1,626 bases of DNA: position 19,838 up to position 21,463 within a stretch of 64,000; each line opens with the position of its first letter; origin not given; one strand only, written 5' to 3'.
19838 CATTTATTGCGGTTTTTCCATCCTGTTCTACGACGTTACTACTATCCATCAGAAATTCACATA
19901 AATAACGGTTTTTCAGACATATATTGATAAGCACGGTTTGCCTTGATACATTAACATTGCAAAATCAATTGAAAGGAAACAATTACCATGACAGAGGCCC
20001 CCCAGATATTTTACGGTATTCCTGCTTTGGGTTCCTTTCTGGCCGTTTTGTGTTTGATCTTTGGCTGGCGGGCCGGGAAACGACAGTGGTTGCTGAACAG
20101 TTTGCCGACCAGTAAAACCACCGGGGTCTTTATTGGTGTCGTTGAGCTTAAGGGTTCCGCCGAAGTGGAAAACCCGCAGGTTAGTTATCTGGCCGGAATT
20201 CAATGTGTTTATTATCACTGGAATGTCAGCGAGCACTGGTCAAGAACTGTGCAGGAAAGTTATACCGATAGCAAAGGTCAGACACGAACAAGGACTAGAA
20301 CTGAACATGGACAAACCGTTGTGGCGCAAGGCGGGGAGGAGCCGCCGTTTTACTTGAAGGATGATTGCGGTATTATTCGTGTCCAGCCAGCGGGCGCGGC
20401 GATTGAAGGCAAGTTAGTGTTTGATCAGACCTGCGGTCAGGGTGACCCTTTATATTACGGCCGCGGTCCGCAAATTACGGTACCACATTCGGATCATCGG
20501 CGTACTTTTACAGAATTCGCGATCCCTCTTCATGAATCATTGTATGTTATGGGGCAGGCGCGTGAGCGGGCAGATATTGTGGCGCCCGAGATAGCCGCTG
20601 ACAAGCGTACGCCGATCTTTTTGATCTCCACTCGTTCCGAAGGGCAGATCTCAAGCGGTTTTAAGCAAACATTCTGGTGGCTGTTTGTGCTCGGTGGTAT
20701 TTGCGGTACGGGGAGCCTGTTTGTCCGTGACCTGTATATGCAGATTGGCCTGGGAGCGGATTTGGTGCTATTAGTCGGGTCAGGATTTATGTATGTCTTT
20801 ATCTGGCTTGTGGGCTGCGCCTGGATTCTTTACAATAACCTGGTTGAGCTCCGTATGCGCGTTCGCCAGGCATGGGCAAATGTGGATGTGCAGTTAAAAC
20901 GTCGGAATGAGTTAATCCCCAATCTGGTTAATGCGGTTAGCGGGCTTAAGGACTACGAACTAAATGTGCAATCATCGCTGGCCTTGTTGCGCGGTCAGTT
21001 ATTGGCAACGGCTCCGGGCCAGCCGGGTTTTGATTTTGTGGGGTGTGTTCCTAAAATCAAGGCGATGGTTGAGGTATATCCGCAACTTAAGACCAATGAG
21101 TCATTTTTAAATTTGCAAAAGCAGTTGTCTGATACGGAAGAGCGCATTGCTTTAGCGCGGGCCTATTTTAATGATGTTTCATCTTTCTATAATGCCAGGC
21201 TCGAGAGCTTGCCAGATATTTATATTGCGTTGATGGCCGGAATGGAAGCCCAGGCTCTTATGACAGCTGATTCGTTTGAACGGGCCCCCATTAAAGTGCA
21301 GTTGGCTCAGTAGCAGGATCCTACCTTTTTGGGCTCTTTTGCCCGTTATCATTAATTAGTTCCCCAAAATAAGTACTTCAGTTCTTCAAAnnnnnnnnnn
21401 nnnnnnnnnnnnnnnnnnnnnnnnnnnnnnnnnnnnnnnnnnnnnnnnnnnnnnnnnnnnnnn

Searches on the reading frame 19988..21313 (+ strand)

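Call 37: search_protein_families(library=pfam, proteins=[window:19988-21313:+], max_evalue=0.001)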
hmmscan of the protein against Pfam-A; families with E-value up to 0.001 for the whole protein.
window:19988-21313:+ (441 aa): 2 families
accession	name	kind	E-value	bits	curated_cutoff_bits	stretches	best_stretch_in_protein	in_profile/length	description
PF04011.17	LemA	-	4.8e-31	108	26.2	1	295-438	1-148/149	LemA family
PF12483.13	GIDE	-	2.9e-17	63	23.6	1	91-244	3-157/160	E3 Ubiquitin ligase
